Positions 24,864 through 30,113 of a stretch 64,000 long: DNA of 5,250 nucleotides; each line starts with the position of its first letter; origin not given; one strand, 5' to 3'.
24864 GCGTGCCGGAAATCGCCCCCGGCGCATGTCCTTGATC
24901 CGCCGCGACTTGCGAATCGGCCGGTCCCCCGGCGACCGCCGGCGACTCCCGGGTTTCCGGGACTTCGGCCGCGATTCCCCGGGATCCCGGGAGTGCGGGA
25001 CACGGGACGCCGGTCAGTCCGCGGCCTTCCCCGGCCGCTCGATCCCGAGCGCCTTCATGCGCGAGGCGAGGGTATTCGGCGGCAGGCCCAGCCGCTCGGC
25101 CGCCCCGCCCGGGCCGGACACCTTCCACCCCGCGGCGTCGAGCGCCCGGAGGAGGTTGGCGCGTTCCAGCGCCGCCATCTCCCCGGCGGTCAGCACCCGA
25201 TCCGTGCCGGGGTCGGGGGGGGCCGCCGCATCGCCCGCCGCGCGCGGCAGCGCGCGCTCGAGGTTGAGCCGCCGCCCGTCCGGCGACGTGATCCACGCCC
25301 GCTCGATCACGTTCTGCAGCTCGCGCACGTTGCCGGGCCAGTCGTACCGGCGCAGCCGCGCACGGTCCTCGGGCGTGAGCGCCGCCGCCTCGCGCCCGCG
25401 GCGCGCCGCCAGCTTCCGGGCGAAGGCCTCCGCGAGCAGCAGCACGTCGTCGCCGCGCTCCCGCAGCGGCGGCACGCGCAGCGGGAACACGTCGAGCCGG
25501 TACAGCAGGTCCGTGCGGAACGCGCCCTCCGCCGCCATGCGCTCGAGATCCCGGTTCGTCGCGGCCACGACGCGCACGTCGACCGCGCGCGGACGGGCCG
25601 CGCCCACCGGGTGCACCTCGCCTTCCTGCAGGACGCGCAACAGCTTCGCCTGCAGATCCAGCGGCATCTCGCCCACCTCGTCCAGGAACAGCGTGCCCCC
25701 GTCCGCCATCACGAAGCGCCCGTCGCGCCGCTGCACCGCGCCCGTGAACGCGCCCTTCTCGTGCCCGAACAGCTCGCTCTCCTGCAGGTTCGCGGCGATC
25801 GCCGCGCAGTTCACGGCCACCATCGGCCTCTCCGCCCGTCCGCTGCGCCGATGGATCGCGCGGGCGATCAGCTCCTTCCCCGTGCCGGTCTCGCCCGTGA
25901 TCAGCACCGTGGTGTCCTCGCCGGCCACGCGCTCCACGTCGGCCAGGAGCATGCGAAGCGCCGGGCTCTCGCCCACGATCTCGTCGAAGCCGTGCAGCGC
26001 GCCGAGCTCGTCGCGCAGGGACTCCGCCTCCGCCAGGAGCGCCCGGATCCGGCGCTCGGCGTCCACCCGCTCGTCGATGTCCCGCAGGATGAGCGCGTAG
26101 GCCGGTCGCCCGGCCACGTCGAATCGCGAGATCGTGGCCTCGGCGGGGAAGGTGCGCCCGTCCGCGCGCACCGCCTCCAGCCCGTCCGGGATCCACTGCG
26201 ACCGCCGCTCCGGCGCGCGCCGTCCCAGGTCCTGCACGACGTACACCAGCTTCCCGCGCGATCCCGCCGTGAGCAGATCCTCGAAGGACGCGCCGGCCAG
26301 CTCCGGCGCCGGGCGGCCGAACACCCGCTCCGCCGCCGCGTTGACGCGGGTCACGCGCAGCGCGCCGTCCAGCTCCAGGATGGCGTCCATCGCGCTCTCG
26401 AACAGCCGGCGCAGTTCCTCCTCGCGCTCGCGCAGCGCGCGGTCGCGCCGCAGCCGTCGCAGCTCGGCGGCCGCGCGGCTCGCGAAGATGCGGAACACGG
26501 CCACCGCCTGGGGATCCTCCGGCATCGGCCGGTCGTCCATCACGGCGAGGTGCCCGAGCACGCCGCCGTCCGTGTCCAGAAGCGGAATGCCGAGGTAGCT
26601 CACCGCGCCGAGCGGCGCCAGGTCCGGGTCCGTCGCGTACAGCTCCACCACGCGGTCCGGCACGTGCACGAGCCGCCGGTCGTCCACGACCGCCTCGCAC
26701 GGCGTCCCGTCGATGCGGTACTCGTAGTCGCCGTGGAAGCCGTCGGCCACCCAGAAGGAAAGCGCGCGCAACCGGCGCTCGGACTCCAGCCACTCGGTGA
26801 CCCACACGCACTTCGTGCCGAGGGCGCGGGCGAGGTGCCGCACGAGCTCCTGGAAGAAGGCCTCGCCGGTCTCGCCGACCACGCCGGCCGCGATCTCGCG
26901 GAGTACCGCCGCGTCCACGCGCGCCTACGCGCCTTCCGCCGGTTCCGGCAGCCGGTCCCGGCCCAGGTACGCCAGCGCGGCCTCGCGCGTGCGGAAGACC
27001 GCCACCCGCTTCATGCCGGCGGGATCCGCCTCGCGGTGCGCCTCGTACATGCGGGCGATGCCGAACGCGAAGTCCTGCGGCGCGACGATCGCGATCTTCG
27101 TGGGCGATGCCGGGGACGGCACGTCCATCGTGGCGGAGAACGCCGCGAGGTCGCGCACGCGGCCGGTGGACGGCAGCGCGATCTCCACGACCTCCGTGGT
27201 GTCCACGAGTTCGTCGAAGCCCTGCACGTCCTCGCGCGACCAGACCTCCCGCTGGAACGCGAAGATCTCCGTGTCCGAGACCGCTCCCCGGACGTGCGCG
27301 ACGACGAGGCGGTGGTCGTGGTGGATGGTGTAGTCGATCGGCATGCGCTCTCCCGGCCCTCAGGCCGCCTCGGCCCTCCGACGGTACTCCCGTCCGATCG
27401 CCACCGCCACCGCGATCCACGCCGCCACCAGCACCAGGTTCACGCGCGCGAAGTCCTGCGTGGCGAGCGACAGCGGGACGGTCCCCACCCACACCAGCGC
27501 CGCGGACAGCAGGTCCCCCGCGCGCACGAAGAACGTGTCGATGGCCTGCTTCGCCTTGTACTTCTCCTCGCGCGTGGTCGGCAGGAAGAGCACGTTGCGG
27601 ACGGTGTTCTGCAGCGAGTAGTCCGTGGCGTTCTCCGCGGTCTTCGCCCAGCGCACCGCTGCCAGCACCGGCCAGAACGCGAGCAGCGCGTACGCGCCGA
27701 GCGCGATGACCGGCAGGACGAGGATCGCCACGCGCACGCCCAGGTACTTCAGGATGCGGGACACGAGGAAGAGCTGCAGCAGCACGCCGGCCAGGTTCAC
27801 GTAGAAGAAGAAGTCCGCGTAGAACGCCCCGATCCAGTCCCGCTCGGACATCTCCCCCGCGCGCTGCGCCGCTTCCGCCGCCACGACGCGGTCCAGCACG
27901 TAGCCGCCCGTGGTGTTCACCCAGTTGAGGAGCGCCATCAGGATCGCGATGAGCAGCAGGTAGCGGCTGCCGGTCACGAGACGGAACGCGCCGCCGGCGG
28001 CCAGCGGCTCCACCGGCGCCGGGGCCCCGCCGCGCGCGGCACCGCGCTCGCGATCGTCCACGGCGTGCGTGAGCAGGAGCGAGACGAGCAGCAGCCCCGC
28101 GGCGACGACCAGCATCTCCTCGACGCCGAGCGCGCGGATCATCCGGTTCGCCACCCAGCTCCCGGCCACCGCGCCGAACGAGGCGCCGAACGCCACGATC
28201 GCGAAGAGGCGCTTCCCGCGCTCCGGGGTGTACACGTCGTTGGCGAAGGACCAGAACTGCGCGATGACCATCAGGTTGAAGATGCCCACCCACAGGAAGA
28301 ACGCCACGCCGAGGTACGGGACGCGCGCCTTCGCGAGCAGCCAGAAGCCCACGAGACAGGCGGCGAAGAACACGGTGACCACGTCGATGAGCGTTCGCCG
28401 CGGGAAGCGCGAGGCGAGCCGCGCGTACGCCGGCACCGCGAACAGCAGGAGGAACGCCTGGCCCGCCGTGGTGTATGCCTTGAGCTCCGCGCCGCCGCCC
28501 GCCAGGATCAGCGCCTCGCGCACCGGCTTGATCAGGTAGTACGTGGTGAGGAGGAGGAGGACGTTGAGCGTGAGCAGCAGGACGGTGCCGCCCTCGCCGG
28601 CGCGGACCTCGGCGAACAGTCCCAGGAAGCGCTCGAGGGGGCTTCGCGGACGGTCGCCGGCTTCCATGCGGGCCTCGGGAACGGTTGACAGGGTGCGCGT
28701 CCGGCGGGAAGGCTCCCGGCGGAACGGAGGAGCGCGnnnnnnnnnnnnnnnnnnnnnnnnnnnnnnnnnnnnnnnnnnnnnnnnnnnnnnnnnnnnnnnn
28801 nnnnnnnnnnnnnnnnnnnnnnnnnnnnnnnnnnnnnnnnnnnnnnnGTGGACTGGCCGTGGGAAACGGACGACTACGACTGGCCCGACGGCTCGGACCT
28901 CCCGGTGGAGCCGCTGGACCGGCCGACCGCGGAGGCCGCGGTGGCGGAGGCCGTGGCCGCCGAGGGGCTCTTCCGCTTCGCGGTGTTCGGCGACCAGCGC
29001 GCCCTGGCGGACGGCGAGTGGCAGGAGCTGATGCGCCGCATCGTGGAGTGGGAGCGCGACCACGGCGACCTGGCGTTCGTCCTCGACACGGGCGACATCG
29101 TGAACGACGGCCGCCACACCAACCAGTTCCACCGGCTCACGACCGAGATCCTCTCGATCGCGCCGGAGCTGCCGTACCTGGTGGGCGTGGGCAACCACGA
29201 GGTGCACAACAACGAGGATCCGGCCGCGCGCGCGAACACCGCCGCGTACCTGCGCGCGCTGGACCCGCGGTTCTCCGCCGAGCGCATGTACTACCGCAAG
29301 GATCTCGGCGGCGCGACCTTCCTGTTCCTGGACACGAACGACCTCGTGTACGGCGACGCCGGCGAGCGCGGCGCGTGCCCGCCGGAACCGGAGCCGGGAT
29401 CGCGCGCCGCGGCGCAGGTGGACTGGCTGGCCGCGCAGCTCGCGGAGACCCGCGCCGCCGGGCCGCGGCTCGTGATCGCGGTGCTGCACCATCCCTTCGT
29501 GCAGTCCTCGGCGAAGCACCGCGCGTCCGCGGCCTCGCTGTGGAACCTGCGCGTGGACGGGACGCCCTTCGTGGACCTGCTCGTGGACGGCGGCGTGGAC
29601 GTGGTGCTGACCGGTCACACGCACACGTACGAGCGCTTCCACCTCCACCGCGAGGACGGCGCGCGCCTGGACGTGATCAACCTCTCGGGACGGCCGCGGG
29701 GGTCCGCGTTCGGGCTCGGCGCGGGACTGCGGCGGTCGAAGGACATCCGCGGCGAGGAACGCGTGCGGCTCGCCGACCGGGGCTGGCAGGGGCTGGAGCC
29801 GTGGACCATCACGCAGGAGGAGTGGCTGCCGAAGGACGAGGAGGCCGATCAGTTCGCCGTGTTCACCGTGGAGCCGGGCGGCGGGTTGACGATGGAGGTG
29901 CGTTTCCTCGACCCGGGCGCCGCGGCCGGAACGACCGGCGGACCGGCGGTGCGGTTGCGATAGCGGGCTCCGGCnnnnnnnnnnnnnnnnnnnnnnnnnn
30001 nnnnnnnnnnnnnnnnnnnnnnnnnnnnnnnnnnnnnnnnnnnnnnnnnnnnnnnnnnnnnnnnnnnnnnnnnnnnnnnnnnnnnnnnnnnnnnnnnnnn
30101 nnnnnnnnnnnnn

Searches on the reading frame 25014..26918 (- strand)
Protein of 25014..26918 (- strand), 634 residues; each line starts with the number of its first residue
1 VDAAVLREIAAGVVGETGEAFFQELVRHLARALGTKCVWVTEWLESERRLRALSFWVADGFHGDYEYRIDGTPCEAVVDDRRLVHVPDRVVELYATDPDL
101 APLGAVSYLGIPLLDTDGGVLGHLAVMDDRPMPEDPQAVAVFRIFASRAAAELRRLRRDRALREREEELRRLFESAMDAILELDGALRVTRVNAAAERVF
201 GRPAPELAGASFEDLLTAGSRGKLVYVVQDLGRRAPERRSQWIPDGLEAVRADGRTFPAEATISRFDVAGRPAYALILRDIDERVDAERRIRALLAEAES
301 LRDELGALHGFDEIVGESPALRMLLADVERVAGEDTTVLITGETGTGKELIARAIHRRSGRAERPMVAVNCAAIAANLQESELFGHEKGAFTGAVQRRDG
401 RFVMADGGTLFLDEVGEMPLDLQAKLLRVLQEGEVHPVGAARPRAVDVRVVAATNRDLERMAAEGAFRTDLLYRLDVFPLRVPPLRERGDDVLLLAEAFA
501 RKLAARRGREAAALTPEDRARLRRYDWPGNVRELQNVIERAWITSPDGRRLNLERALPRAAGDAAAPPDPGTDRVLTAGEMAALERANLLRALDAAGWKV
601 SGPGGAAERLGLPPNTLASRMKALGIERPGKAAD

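Call 8: search_protein_families(library=pfam, proteins=[window:25014-26918:-], max_evalue=0.01)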
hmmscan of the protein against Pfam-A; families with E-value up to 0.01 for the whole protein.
window:25014-26918:- (634 aa): 18 families
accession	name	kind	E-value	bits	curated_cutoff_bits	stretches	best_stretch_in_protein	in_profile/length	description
PF00158.32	Sigma54_activat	-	4.5e-70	235.1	20.2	1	314-480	1-167/168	Sigma-54 interaction domain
PF14532.12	Sigma54_activ_2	-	2.2e-20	73.7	25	1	315-485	1-138/138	Sigma-54 interaction domain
PF25601.1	AAA_lid_14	-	2.6e-19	69.3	27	1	486-554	1-68/87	AAA+ ATPase lid domain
PF01590.32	GAF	-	6.7e-12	46.5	22.4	1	19-153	3-133/133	GAF domain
PF07728.20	AAA_5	-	2.3e-09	37.8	22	1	338-457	2-124/139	AAA domain (dynein-related subfamily)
PF00989.32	PAS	-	4e-09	36.9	22.6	1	167-281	1-113/113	PAS fold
PF08448.16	PAS_4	-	2.2e-08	34.8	23.1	1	173-285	1-109/110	PAS fold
PF13426.13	PAS_9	-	5.8e-08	33.4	27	1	178-282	2-102/103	PAS domain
PF13188.13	PAS_8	-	5.2e-07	29.8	21.8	1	168-214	2-45/65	PAS domain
PF00004.35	AAA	-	4.1e-05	24.5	21.2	1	338-456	1-110/131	ATPase family associated with various cellular activities (AAA)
PF13185.12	GAF_2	-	7.8e-05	23.3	28.6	1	19-151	5-133/136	GAF domain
PF02954.25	HTH_8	-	0.0001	22.4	22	1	582-623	3-41/42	Bacterial regulatory protein, Fis family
PF07724.20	AAA_2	-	0.00051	20.6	27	1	337-437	5-106/166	AAA domain (Cdc48 subfamily)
PF01078.27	Mg_chelatase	-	0.0011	18.8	20.3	0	331-436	19-136/207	Magnesium chelatase, subunit ChlI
PF13492.12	GAF_3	-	0.0013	19.6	27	1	19-154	3-128/129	GAF domain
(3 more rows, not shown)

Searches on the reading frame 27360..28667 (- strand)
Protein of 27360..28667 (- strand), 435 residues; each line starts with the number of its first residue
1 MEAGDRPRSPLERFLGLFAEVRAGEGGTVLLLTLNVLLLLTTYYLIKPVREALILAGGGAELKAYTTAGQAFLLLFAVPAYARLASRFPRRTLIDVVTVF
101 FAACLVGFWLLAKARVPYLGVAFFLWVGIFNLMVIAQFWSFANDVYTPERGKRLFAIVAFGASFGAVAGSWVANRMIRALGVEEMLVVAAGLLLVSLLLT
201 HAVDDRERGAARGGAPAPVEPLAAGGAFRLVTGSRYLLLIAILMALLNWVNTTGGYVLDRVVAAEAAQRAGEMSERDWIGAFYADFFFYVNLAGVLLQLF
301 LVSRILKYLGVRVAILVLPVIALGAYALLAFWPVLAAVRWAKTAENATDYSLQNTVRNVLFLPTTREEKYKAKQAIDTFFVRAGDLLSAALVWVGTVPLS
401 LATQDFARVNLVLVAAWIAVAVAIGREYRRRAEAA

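Call 8: search_protein_families(library=pfam, proteins=[window:27360-28667:-], max_evalue=0.01)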
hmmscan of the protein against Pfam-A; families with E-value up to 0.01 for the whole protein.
window:27360-28667:- (435 aa): 2 families
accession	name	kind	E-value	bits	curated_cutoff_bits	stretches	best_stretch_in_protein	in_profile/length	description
PF03219.20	TLC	-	4.1e-11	42.8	21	1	131-428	160-491/491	TLC ATP/ADP transporter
PF07690.21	MFS_1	-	6.3e-08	32.4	33.4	1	59-338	31-294/347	Major Facilitator Superfamily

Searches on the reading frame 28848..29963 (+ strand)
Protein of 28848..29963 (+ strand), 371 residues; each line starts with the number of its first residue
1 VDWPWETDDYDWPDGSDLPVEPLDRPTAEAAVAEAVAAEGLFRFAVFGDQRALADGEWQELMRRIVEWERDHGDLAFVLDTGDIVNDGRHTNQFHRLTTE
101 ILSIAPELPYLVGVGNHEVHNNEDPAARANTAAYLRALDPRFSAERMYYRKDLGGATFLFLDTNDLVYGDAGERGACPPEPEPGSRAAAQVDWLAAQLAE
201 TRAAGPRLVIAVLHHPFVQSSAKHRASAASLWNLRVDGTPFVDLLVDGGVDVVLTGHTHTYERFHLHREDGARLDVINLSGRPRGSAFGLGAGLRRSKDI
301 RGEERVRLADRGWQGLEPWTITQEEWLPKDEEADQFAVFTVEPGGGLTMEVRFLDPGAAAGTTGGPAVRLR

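Call 69: search_protein_families(library=pfam, proteins=[window:28848-29963:+], max_evalue=0.0001)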
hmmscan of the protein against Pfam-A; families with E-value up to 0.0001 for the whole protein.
window:28848-29963:+ (371 aa): 1 family
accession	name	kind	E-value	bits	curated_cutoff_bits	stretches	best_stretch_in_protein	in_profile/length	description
PF00149.33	Metallophos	-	2.1e-12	48.3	21.5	1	43-261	2-191/191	Calcineurin-like phosphoesterase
